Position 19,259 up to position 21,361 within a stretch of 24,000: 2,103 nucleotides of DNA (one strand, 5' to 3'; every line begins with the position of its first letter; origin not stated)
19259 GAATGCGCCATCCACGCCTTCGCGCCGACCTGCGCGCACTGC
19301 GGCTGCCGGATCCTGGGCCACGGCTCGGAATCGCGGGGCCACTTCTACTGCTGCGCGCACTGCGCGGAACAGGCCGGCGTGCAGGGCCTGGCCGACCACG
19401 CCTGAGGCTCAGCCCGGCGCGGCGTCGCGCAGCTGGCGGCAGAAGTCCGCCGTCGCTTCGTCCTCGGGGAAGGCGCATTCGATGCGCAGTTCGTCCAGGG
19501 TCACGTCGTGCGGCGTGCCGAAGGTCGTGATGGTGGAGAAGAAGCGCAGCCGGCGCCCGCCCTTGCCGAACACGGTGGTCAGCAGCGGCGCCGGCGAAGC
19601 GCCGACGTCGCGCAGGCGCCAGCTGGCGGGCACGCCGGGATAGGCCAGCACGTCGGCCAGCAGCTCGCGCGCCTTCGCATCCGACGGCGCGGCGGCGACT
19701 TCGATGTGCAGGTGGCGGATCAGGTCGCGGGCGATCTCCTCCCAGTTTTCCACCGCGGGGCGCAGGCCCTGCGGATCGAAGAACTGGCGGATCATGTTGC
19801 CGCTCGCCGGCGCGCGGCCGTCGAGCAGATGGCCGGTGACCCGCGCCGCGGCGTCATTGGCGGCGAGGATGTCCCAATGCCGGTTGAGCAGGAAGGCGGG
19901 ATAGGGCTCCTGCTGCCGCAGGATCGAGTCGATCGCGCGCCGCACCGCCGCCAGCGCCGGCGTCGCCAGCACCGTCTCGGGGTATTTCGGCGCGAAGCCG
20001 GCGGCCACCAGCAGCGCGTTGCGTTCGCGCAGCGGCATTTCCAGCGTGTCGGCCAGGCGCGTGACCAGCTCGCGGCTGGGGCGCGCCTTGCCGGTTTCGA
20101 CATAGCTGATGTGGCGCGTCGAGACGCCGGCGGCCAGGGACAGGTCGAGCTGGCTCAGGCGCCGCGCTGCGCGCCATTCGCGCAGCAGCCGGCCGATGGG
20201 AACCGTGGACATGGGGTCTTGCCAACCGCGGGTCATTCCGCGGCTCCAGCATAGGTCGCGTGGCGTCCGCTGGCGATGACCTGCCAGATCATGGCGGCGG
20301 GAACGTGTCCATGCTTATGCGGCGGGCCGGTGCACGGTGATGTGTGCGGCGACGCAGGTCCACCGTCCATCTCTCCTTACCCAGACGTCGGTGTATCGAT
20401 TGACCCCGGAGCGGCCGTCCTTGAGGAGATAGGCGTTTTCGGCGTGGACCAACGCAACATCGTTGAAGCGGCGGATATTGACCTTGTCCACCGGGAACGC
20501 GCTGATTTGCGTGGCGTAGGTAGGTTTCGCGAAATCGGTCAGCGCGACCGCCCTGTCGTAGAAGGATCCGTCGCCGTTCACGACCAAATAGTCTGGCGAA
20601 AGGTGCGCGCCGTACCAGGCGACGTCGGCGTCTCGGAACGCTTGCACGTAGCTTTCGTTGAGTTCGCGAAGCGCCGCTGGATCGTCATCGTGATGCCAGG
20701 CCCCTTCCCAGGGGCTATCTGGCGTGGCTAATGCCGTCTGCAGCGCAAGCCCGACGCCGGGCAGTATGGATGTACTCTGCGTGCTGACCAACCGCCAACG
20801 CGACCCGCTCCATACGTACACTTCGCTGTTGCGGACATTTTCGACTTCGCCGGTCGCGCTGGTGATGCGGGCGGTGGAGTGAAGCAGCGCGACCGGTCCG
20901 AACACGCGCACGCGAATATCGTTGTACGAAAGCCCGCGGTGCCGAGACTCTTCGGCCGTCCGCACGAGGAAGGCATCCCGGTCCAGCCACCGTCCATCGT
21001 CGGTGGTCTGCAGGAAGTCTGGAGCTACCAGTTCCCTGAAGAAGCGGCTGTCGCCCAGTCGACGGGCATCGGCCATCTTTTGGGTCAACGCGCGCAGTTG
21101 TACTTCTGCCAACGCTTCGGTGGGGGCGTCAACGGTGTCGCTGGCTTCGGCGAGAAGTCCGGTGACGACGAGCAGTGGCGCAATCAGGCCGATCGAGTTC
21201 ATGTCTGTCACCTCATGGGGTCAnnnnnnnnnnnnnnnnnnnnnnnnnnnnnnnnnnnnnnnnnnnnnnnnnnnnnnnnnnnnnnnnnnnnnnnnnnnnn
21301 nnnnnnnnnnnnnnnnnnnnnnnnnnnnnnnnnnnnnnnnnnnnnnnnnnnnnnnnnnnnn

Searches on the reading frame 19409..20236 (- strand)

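Call 15: search_protein_families(library=pfam, proteins=[window:19409-20236:-], max_evalue=0.01)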
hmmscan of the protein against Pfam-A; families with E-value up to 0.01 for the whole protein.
window:19409-20236:- (275 aa): 3 families
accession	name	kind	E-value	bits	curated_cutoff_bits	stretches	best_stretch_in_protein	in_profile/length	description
PF17765.7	MLTR_LBD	-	2.1e-39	135.7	26.3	1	98-269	1-168/168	MmyB-like transcription regulator ligand binding domain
PF13560.12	HTH_31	-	1e-11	45.4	27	1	14-75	2-64/64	Helix-turn-helix domain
PF01381.28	HTH_3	-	5.2e-10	39.6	23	1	18-71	1-54/55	Helix-turn-helix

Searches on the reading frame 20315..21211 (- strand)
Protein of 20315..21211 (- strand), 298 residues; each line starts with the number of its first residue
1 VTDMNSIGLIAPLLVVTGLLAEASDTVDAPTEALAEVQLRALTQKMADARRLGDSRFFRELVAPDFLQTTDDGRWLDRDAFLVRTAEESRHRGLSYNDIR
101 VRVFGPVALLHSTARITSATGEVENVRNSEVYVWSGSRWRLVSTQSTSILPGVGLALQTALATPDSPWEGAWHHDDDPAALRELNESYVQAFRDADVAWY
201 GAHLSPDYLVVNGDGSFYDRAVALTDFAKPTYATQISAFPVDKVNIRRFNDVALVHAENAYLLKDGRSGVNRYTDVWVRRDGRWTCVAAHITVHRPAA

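Call 15: search_protein_families(library=pfam, proteins=[window:20315-21211:-], max_evalue=0.01)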
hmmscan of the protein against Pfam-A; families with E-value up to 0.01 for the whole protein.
window:20315-21211:- (298 aa): 4 families
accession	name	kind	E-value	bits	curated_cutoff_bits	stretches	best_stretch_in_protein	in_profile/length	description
PF14534.12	DUF4440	-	3e-23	82.8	25.2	2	181-285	1-106/107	Domain of unknown function (DUF4440)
PF13474.12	SnoaL_3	-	1.7e-15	57.9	22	1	182-291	2-116/121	SnoaL-like domain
PF12680.13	SnoaL_2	-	2.9e-06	28.2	27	1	186-285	2-100/102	SnoaL-like domain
PF08332.16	CaMKII_AD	-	0.00044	20.9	22.1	0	270-290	103-123/128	Calcium/calmodulin dependent protein kinase II association domain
